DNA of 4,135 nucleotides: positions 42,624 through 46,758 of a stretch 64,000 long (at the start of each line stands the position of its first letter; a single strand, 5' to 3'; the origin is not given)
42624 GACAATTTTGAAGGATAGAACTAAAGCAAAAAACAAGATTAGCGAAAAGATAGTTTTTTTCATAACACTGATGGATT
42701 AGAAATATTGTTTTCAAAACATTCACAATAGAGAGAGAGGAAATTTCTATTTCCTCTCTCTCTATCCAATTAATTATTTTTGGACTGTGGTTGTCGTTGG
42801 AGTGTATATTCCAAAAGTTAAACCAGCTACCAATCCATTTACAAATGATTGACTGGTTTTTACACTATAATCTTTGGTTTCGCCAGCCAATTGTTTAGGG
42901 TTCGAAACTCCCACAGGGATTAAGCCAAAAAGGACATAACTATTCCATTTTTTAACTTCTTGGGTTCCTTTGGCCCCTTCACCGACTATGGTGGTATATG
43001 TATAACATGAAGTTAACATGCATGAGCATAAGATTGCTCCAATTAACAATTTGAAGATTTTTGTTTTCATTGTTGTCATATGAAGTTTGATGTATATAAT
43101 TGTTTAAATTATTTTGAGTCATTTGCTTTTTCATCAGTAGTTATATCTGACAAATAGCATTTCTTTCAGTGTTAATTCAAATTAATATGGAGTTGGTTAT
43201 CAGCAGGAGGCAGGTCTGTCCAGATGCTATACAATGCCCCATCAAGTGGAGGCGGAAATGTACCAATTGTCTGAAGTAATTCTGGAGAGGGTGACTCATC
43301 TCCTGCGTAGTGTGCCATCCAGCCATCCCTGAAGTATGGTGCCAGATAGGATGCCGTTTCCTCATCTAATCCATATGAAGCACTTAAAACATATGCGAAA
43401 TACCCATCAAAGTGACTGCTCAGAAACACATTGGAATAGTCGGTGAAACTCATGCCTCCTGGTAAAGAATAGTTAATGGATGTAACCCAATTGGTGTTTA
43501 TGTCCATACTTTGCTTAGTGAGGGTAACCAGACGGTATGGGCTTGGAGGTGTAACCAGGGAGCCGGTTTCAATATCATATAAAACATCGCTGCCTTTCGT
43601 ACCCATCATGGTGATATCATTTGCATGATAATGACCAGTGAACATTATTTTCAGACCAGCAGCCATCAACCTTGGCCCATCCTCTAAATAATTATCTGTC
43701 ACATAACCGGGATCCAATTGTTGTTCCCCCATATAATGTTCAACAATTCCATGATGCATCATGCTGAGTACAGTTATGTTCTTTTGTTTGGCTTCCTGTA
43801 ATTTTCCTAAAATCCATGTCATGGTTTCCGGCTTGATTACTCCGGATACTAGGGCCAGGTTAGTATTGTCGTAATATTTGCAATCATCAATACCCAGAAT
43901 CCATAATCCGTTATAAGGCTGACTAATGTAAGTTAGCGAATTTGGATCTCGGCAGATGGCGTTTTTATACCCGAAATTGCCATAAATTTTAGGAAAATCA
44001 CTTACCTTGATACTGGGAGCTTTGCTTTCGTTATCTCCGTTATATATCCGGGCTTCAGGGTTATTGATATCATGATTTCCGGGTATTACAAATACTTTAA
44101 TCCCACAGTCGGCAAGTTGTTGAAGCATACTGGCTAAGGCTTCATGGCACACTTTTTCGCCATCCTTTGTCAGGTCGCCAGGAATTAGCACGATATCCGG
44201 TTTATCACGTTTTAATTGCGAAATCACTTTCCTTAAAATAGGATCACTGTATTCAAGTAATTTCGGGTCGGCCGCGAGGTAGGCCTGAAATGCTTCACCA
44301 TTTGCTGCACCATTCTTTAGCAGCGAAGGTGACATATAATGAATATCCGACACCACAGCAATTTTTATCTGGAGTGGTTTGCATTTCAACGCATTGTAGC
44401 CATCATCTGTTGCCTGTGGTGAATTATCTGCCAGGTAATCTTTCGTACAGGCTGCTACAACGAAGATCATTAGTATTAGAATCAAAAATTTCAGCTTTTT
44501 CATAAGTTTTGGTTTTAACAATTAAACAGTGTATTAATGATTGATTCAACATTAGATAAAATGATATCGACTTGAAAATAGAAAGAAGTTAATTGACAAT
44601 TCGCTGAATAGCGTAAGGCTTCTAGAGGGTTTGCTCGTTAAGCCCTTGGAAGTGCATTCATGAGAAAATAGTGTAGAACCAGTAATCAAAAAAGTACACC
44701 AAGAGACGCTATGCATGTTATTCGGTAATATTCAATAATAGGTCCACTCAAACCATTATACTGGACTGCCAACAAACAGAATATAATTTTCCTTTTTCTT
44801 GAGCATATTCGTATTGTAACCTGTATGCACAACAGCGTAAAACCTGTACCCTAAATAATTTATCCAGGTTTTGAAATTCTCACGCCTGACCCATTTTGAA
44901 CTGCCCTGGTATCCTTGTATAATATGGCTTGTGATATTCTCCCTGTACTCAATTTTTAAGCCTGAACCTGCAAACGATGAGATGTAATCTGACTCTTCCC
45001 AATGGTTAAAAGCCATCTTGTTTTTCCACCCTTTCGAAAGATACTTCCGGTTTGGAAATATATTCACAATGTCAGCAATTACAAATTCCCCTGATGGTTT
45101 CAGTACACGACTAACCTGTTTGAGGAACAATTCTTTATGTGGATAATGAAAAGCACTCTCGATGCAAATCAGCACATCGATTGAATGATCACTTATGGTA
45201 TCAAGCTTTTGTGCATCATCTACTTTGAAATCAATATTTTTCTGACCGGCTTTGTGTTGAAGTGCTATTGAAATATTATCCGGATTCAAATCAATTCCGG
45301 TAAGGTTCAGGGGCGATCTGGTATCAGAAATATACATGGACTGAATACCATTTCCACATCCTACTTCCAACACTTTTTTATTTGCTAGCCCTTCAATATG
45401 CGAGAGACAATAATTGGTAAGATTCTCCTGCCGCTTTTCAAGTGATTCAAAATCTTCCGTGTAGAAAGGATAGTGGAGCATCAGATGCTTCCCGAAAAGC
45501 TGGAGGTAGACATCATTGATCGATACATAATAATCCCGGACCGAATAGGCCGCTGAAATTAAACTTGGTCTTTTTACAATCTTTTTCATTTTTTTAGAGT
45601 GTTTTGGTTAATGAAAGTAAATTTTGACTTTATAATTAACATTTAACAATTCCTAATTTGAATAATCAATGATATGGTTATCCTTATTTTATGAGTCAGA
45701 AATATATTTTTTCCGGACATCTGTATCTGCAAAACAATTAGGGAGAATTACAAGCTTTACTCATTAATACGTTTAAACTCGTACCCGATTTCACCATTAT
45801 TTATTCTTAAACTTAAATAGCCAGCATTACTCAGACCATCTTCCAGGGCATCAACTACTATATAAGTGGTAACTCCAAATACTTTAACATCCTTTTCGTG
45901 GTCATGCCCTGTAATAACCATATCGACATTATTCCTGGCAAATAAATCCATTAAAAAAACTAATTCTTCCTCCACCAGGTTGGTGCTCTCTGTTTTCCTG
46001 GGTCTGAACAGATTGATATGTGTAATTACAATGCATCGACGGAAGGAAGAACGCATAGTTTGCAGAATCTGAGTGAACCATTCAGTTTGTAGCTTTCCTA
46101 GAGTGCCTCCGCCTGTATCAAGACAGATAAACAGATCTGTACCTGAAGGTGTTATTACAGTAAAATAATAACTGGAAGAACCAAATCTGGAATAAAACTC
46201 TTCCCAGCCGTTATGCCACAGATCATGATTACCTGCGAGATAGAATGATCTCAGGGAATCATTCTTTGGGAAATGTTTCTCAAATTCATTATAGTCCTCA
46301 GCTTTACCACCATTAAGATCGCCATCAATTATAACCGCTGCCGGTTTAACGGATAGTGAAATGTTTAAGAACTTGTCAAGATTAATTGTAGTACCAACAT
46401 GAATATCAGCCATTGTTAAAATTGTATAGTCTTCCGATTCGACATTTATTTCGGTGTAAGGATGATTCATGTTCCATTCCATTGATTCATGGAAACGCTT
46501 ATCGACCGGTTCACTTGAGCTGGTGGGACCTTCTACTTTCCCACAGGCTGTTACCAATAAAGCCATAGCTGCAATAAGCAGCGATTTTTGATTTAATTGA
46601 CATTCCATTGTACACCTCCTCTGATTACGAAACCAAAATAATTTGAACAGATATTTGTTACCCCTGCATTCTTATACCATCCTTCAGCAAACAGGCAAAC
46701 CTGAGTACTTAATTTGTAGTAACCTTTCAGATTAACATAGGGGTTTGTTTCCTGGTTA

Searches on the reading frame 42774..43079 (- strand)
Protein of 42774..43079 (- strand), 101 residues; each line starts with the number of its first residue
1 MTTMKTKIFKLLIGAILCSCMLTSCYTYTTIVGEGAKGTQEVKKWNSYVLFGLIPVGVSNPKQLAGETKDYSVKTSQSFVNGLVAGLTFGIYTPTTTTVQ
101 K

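Call 7: search_protein_families(library=pfam, proteins=[window:42774-43079:-], max_evalue=0.1)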
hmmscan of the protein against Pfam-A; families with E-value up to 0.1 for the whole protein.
window:42774-43079:- (101 aa): 2 families
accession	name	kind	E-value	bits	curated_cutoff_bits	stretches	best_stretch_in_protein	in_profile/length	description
PF06291.16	Lambda_Bor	-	1.1e-22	80.4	25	1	27-100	1-74/75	Bor protein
PF01226.23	Form_Nir_trans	-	0.048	13.5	34.6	0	3-52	13-62/240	Formate/nitrite transporter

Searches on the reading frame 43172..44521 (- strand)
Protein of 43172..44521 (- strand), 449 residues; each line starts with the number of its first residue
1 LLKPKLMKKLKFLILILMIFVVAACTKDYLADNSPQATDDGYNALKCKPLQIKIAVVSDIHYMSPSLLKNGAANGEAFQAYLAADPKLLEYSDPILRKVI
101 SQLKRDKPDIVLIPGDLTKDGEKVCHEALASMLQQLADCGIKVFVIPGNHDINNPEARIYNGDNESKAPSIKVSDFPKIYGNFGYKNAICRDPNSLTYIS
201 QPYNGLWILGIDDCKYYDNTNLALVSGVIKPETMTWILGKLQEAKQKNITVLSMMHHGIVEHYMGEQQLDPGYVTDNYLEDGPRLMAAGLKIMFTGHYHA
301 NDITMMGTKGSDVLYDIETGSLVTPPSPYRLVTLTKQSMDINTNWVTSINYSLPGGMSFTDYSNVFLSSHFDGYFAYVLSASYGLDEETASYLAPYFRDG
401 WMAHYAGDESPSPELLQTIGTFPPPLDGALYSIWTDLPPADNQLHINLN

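Call 7: search_protein_families(library=pfam, proteins=[window:43172-44521:-], max_evalue=0.1)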
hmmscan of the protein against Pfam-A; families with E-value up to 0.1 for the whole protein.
window:43172-44521:- (449 aa): 2 families
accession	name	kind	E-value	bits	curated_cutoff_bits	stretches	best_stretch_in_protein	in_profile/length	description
PF00149.33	Metallophos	-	4.8e-14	53.7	21.5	1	52-300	1-190/191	Calcineurin-like phosphoesterase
PF12850.12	Metallophos_2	-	0.0019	18.7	27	0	53-156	2-60/154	Calcineurin-like phosphoesterase superfamily domain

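Call 74: search_protein_families(library=ncbifam, proteins=[window:43172-44521:-], max_evalue=0.01)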
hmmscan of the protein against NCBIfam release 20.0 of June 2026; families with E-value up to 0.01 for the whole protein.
window:43172-44521:- (449 aa): 10 families
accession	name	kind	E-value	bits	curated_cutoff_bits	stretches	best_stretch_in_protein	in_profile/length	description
NF053862.1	DS9_1_antiphage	equivalog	3.7e-09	36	420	1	53-307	195-449/486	anti-phage phosphoesterase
TIGR00619.1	sbcd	subfamily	6.9e-06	26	77.65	1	95-152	27-87/252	exonuclease subunit SbcD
NF053861.1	DS8_antiphage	equivalog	3.7e-05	21.6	790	1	87-153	13-86/994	anti-phage protein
NF033458.1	lipid_A_LpxG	equivalog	0.00012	21.6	350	1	92-164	60-131/321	UDP-2,3-diacylglucosamine diphosphatase LpxG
NF041753.2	sbcd_Staph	equivalog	0.00022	20.2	480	1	87-152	19-87/375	exonuclease subunit SbcD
NF008359.0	PRK11148.1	equivalog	0.0013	18.3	225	1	100-153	46-98/275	3',5'-cyclic-AMP phosphodiesterase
TIGR03729.1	acc_ester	subfamily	0.0015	18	148.25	1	95-153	20-74/239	putative phosphoesterase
NF008460.0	PRK11340.1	equivalog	0.0018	17.8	188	1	95-153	68-125/271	phosphodiesterase YaeI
NF052634.1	Riean_0653_fam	subfamily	0.0029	18.6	57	1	7-48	1-42/176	Riean_0653 family protein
NF050112.1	PhdiestSpdARhizob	equivalog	0.0095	15.6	400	0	105-160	38-89/264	2', 3'cyclic nucleotide phosphodiesterase SpdA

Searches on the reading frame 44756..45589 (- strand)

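Call 7: search_protein_families(library=pfam, proteins=[window:44756-45589:-], max_evalue=0.1)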
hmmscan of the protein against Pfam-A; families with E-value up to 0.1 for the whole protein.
window:44756-45589:- (277 aa): 16 families
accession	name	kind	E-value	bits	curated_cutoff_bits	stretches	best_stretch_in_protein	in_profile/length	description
PF13847.12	Methyltransf_31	-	2.4e-20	73.1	27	1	70-192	4-126/145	Methyltransferase domain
PF08241.18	Methyltransf_11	-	1.9e-18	67.3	21.2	1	74-171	1-95/95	Methyltransferase domain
PF13649.12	Methyltransf_25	-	1.1e-16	61.7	27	1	73-167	1-97/97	Methyltransferase domain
PF08242.18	Methyltransf_12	-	7.8e-13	49.4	30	1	74-168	1-97/98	Methyltransferase domain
PF13489.12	Methyltransf_23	-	5.5e-12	46.2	27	1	68-197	21-132/164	Methyltransferase domain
PF01209.24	Ubie_methyltran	-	3.3e-07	30.3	20.1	1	67-175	45-155/233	ubiE/COQ5 methyltransferase family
PF05175.20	MTS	-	5.1e-07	29.9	23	1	58-171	20-138/170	Methyltransferase small domain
PF02353.26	CMAS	-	5.7e-06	26.3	27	1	15-195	8-191/273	Mycolic acid cyclopropane synthetase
PF05148.21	Methyltransf_8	-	0.0001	22.7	27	1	123-196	110-180/219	Hypothetical methyltransferase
PF06325.19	PrmA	-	0.00086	19.3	22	1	58-174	148-261/296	Ribosomal protein L11 methyltransferase (PrmA)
PF03848.20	TehB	-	0.0022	17.9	20.4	1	62-120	23-78/193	Tellurite resistance protein TehB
PF07021.18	MetW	-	0.0033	17.5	21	1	71-150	15-91/193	Methionine biosynthesis protein MetW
PF02390.23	Methyltransf_4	-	0.004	17.1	24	1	71-138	3-74/173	Putative methyltransferase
PF08003.17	Methyltransf_9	-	0.0042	16.5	23.8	1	55-120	101-167/315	Protein of unknown function (DUF1698)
PF20922.3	Anamorsin_N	-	0.0066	16.6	27.1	1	133-176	48-92/163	Anamorsin, N-terminal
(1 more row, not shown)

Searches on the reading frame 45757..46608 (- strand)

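Call 7: search_protein_families(library=pfam, proteins=[window:45757-46608:-], max_evalue=0.1)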
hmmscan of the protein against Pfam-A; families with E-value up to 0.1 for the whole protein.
window:45757-46608:- (283 aa): 3 families
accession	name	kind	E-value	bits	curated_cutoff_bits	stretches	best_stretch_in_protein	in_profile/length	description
PF00149.33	Metallophos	-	2.4e-13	51.4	21.5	1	62-238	2-190/191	Calcineurin-like phosphoesterase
PF12850.12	Metallophos_2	-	6.9e-05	23.3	27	1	63-250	3-130/154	Calcineurin-like phosphoesterase superfamily domain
PF18357.7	DtxR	-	0.078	13.7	25.9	0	55-98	27-71/79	Diphteria toxin repressor SH3 domain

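Call 74: search_protein_families(library=ncbifam, proteins=[window:45757-46608:-], max_evalue=0.01)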
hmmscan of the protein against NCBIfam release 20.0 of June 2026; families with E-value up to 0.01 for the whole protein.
window:45757-46608:- (283 aa): 2 families
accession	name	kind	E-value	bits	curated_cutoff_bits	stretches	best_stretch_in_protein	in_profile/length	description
TIGR03729.1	acc_ester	subfamily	0.00012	21.6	148.25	0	72-137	16-80/239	putative phosphoesterase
TIGR00040.1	yfcE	subfamily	0.0022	18.1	56.25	0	193-243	81-122/158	YfcE family phosphodiesterase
